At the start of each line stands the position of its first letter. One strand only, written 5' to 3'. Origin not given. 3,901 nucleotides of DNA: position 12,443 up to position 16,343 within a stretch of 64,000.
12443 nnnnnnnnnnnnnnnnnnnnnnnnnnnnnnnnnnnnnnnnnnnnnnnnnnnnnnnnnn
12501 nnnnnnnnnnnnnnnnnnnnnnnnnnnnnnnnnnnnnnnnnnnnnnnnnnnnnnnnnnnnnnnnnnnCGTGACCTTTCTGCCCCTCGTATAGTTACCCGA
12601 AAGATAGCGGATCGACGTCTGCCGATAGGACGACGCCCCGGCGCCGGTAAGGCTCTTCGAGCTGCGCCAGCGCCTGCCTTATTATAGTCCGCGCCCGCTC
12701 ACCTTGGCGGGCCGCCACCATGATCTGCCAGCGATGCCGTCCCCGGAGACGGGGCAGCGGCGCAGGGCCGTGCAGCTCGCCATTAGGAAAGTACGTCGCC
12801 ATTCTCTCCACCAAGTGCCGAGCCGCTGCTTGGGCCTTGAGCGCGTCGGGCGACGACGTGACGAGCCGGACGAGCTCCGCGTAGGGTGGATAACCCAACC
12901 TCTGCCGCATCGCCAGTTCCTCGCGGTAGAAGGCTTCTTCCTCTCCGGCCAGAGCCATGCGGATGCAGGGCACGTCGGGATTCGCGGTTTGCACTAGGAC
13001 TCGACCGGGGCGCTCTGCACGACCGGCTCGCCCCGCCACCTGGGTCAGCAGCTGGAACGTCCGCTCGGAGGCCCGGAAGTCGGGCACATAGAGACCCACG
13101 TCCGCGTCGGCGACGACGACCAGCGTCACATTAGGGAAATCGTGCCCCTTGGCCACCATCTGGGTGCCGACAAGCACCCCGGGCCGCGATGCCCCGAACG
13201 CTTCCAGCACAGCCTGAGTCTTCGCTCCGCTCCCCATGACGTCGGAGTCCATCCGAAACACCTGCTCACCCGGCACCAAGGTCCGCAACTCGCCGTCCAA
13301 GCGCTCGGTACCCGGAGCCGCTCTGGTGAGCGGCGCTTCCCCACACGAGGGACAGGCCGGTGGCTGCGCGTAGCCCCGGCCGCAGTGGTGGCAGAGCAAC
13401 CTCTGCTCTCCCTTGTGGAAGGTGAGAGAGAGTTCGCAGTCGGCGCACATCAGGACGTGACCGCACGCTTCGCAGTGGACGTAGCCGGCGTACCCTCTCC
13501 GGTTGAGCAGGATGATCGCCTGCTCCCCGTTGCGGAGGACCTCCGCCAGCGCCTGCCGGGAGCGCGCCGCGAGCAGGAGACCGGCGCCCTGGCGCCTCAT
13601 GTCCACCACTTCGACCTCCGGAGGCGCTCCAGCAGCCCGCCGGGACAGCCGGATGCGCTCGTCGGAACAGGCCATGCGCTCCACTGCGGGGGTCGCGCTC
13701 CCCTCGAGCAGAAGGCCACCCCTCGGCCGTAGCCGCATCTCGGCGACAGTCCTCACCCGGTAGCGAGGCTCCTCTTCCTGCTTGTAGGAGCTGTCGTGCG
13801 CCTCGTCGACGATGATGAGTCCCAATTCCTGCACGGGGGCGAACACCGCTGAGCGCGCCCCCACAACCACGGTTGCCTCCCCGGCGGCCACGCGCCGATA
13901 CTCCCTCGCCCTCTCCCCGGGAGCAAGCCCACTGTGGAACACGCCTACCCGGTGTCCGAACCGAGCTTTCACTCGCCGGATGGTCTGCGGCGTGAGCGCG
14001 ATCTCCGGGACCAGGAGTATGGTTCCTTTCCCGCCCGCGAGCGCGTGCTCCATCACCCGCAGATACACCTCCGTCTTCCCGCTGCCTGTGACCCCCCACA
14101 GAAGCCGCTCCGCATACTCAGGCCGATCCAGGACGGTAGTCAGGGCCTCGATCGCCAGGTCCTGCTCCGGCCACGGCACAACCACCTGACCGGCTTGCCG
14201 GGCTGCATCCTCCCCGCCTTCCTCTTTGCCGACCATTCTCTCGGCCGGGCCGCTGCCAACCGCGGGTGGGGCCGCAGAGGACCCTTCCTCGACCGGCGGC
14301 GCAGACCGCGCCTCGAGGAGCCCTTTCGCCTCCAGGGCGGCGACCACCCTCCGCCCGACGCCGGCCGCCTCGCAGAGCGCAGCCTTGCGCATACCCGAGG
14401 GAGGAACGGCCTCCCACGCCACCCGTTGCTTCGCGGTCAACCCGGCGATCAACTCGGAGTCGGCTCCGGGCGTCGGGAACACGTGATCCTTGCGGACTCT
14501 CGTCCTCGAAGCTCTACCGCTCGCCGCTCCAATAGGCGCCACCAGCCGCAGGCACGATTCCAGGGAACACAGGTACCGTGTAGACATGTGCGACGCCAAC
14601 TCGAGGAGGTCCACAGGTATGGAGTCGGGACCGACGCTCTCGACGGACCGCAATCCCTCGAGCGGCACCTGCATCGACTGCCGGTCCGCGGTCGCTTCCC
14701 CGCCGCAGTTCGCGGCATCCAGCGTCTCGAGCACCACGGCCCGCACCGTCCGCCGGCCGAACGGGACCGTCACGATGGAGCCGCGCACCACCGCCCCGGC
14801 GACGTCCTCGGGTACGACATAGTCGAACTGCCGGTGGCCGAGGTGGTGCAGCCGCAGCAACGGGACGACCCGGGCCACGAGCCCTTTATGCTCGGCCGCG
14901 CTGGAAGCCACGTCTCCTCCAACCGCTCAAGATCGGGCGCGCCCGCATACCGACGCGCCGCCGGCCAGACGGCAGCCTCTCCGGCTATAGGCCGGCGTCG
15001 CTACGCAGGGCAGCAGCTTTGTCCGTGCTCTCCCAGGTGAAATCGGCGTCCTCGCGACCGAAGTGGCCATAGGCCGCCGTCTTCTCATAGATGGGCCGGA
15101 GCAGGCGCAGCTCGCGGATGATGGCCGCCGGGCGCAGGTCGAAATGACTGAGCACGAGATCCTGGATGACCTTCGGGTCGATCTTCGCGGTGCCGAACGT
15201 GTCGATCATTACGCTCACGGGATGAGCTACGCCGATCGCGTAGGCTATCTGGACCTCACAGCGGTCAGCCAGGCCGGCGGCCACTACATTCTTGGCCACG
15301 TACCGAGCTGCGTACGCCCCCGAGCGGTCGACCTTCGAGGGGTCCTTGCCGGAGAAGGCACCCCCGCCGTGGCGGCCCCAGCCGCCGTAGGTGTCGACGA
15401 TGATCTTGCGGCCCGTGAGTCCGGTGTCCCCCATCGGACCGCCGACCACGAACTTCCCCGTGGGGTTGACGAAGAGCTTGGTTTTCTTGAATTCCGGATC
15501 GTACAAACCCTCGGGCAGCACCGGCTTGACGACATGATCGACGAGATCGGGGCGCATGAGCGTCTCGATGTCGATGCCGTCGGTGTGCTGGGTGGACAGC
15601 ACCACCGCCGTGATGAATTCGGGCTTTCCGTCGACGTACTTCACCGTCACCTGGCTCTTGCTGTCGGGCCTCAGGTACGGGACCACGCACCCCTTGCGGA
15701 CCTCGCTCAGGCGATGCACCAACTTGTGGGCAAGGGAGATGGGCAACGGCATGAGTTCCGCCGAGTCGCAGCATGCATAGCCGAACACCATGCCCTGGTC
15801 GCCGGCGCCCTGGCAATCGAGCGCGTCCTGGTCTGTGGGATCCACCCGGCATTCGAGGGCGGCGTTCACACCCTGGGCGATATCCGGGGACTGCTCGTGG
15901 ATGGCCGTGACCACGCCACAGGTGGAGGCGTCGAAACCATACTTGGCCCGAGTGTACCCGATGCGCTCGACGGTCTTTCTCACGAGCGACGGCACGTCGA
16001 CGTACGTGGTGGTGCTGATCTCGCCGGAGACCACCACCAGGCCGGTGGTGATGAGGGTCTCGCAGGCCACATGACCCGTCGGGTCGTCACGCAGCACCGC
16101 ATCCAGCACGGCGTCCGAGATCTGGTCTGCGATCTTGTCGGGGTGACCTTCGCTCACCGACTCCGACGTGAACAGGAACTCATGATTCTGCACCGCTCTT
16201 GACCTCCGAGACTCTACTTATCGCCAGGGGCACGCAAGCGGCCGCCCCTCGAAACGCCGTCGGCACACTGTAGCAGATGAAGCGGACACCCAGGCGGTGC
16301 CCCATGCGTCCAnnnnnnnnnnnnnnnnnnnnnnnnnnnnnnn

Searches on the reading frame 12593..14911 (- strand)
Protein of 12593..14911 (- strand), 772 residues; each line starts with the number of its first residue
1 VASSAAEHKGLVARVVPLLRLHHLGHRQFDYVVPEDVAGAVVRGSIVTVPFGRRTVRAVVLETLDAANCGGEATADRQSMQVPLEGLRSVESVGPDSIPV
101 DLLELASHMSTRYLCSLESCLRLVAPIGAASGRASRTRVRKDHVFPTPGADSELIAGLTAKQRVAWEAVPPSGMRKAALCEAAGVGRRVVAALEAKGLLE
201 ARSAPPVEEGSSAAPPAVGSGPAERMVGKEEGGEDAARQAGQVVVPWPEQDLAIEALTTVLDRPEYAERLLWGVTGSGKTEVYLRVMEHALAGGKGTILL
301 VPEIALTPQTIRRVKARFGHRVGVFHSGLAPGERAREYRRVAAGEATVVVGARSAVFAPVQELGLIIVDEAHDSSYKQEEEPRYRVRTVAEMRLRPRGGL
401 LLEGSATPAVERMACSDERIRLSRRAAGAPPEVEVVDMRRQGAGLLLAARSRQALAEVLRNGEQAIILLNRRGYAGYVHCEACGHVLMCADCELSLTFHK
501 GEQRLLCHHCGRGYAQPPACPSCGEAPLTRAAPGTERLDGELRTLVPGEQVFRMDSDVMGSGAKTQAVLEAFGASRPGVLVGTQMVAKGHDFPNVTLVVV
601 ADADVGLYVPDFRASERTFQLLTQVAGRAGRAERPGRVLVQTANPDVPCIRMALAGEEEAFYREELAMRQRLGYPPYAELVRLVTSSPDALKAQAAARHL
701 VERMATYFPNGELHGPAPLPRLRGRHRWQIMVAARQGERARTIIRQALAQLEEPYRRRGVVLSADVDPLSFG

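Call 9: search_protein_families(library=pfam, proteins=[window:12593-14911:-], max_evalue=0.0001)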
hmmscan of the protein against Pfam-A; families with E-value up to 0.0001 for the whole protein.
window:12593-14911:- (772 aa): 6 families
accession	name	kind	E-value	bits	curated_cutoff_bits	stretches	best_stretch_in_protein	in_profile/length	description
PF00270.35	DEAD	-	2.2e-15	57.2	26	1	270-409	18-161/167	DEAD/DEAH box helicase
PF18074.6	PriA_C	-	1e-14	55.5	26.9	1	676-768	1-95/95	Primosomal protein N C-terminal domain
PF17764.6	PriA_3primeBD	-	3e-12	46.7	22.7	1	26-126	9-96/96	3'DNA-binding domain (3'BD)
PF04851.21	ResIII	-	4.7e-12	46.6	22.5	1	248-392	6-149/164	Type III restriction enzyme, res subunit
PF00271.37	Helicase_C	-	2.4e-09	37.9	23.5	1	548-632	39-109/110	Helicase conserved C-terminal domain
PF18319.7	Zn_ribbon_PriA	-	5.1e-08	33.2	26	1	489-512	1-24/27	PriA DNA helicase Cys-rich region (CRR) domain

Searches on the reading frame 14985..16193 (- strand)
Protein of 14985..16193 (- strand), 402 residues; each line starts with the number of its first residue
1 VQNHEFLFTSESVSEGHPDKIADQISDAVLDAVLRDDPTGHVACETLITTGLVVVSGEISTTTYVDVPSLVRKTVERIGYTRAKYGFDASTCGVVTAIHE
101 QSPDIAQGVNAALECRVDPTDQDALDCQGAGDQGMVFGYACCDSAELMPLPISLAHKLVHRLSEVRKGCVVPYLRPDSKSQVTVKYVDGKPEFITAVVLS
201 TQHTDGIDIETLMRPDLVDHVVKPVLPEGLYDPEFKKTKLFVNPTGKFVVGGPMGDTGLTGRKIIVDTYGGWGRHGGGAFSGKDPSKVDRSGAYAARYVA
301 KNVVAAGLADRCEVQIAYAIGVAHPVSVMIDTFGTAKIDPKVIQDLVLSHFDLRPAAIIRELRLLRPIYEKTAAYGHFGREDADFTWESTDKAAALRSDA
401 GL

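Call 9: search_protein_families(library=pfam, proteins=[window:14985-16193:-], max_evalue=0.0001)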
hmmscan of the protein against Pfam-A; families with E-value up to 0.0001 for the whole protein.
window:14985-16193:- (402 aa): 3 families
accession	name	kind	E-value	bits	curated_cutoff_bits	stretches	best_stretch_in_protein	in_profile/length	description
PF02773.21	S-AdoMet_synt_C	-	1.8e-69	232.5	25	1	250-388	1-137/138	S-adenosylmethionine synthetase, C-terminal domain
PF00438.25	S-AdoMet_synt_N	-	5.6e-44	149.2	33.1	1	6-103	2-99/99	S-adenosylmethionine synthetase, N-terminal domain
PF02772.21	S-AdoMet_synt_M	-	9.9e-42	142.3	29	1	128-248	2-120/120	S-adenosylmethionine synthetase, central domain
